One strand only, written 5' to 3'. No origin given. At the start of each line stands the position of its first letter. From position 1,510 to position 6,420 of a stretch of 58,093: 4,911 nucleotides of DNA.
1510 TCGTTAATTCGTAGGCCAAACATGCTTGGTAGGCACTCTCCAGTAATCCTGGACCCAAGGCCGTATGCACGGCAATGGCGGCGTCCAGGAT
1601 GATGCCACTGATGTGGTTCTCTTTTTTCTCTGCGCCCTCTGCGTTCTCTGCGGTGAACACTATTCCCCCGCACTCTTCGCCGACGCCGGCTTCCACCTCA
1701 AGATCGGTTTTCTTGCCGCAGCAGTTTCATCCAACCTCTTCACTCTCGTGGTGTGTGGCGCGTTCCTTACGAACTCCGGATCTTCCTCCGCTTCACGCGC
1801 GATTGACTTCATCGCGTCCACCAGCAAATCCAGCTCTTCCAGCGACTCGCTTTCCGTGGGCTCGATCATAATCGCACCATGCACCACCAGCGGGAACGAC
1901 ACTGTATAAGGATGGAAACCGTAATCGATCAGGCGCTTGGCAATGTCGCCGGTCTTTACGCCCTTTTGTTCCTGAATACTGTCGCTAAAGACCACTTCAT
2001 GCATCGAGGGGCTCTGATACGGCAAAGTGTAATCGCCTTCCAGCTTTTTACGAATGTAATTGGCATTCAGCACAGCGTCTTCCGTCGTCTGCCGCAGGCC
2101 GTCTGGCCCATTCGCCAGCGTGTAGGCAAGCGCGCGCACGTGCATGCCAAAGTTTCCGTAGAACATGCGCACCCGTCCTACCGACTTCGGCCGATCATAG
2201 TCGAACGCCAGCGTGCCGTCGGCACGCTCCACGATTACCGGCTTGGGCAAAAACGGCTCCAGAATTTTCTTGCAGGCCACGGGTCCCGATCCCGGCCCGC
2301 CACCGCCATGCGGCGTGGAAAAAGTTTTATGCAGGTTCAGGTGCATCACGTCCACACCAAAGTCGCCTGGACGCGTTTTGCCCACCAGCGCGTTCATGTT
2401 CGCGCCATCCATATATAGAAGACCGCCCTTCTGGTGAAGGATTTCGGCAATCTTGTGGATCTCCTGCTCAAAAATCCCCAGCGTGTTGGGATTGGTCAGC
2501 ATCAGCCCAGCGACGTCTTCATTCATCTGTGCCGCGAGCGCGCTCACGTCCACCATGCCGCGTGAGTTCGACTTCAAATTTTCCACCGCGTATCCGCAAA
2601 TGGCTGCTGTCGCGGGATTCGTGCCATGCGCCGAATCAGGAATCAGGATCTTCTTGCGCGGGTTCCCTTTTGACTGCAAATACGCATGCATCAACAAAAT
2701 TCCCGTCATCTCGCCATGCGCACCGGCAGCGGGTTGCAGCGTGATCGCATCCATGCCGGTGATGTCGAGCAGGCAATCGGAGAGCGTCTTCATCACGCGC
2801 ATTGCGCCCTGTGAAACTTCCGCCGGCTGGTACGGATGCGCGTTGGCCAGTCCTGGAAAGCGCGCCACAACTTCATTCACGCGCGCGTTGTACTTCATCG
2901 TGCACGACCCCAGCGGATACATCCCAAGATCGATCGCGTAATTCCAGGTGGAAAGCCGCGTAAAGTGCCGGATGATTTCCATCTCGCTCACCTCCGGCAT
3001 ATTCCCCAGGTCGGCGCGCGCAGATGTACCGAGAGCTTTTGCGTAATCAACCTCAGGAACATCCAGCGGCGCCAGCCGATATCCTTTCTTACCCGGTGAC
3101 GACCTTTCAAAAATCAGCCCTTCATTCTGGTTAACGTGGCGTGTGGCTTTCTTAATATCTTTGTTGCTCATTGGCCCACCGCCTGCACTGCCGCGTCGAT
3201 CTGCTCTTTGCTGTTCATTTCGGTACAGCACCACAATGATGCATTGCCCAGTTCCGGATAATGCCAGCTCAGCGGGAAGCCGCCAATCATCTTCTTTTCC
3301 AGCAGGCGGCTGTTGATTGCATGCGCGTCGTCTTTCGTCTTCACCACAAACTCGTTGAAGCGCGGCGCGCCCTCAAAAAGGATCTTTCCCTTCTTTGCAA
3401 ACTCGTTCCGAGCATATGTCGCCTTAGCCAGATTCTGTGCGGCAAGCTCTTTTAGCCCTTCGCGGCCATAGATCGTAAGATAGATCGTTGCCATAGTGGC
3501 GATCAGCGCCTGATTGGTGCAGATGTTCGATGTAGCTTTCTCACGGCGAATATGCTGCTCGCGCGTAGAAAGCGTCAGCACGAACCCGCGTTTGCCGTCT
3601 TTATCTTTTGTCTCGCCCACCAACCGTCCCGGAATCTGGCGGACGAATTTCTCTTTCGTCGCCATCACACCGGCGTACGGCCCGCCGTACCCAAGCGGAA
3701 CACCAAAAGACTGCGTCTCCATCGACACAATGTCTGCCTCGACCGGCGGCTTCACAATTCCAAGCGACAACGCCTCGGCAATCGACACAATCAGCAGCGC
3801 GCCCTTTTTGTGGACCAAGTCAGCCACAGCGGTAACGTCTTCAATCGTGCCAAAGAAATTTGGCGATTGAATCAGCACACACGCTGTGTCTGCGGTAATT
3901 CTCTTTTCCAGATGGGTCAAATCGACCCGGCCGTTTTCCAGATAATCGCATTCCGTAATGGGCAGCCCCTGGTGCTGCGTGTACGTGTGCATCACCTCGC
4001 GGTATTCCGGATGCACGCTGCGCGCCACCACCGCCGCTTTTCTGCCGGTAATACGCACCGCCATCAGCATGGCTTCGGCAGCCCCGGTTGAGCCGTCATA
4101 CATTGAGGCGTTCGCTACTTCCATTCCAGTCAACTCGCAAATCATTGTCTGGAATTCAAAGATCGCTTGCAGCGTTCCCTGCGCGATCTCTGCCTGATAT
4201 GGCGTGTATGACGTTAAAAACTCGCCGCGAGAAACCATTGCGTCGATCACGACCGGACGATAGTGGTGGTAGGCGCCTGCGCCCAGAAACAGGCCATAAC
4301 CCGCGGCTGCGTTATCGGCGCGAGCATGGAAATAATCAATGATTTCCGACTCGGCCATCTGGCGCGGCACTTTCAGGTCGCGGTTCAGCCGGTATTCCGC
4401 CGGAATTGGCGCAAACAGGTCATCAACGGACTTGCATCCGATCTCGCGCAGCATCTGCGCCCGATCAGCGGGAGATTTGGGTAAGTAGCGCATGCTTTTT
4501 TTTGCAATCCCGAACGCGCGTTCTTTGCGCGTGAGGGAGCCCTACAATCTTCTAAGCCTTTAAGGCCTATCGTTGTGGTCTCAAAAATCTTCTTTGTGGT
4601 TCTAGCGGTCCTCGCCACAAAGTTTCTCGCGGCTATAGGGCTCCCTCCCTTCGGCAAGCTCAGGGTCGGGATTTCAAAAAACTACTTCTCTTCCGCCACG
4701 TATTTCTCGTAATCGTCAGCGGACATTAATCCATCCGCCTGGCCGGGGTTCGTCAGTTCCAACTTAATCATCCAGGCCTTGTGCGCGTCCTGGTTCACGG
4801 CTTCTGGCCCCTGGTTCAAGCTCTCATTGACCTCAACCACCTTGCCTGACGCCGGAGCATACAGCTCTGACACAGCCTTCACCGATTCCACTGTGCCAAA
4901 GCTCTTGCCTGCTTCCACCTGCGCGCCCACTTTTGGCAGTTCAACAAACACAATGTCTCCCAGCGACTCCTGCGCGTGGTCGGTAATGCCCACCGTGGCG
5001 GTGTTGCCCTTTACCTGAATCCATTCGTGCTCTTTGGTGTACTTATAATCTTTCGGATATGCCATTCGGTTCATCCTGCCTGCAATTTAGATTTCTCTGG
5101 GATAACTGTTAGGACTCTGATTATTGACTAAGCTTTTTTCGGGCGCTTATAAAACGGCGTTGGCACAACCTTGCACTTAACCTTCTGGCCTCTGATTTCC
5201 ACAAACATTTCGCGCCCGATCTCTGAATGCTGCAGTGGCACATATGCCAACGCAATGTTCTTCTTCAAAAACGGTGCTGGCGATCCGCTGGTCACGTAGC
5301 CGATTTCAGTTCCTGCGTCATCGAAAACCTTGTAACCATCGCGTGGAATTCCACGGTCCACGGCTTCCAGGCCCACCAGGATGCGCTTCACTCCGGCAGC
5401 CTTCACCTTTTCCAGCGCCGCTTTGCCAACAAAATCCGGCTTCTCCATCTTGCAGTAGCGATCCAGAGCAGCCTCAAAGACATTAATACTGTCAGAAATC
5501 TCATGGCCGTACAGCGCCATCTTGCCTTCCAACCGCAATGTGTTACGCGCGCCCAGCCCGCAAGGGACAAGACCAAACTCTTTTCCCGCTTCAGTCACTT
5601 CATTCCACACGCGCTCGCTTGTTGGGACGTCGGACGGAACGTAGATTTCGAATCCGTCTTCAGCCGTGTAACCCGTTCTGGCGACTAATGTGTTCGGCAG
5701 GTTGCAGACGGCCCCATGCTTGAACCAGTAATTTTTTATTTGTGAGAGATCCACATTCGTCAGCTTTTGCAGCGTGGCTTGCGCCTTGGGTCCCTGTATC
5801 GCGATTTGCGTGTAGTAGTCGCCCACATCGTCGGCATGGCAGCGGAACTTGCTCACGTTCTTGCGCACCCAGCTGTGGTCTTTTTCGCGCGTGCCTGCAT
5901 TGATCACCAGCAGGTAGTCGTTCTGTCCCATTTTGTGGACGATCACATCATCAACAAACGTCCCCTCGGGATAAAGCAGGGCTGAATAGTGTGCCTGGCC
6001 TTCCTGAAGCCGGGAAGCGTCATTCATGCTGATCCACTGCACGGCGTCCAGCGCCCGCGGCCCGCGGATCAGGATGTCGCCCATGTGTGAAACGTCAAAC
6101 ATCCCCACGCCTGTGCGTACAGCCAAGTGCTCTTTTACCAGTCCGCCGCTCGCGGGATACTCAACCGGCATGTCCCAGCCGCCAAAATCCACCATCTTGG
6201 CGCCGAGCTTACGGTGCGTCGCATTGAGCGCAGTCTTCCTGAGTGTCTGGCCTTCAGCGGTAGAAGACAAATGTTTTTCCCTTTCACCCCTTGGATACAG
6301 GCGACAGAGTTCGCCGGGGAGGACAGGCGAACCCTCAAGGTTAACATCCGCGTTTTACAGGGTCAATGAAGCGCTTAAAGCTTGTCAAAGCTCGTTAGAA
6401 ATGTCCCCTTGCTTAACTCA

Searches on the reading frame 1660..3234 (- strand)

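Call 72: search_protein_families(library=pfam, proteins=[window:1660-3234:-], max_evalue=0.01)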
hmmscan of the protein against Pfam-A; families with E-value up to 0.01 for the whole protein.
window:1660-3234:- (524 aa): 3 families
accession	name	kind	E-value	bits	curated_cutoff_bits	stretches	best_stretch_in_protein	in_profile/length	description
PF21478.3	GcvP2_C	-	1.2e-29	103.2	27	1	384-484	2-104/122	Glycine dehydrogenase, C-terminal domain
PF02347.22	GDC-P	-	8.8e-15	54.9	26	1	82-330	47-284/429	Glycine cleavage system P-protein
PF00266.25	Aminotran_5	-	3.4e-08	33.3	21.5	1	182-310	78-207/371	Aminotransferase class-V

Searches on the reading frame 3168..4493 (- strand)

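Call 72: search_protein_families(library=pfam, proteins=[window:3168-4493:-], max_evalue=0.01)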
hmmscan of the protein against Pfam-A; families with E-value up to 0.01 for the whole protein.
window:3168-4493:- (441 aa): 4 families
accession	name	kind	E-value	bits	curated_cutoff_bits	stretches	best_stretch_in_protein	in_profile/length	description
PF02347.22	GDC-P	-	1.4e-133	446.4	26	1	1-437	1-427/429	Glycine cleavage system P-protein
PF00266.25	Aminotran_5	-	4.8e-08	32.8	21.5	1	134-242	69-180/371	Aminotransferase class-V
PF01053.26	Cys_Met_Meta_PP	-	1.3e-05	24.3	27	1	114-237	57-173/381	Cys/Met metabolism PLP-dependent enzyme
PF00155.27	Aminotran_1_2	-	0.00011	21.9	19.7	1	113-236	46-184/361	Aminotransferase class I and II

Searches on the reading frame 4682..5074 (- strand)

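Call 6: search_protein_families(library=pfam, proteins=[window:4682-5074:-])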
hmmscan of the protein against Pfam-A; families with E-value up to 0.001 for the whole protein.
window:4682-5074:- (130 aa): 2 families
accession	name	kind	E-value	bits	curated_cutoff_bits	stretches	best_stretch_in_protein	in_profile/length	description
PF01597.25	GCV_H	-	4.8e-45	152.9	22.2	1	11-128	2-121/122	Glycine cleavage H-protein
PF00364.28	Biotin_lipoyl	-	7.9e-05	22.9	22.1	1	48-83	22-57/73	Biotin-requiring enzyme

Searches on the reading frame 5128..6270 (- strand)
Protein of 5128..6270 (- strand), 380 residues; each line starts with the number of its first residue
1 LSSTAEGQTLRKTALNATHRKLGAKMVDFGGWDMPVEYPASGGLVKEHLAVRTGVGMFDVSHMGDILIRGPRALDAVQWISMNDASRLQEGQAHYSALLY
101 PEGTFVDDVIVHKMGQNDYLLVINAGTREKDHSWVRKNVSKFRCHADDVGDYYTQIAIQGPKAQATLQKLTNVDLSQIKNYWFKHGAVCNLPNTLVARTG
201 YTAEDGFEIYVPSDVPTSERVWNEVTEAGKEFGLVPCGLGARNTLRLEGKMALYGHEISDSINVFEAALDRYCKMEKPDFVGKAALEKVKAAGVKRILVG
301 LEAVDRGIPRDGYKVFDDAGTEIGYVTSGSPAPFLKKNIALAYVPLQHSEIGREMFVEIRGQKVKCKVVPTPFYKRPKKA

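Call 6: search_protein_families(library=pfam, proteins=[window:5128-6270:-])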
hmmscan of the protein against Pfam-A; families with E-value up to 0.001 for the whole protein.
window:5128-6270:- (380 aa): 2 families
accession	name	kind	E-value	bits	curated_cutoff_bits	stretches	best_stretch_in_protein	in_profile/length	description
PF01571.26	GCV_T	-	5.8e-82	275.2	25.6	1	15-270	1-253/255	Aminomethyltransferase folate-binding domain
PF08669.17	GCV_T_C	-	2.2e-24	85.6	25.9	1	296-375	1-80/80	Glycine cleavage T-protein C-terminal barrel domain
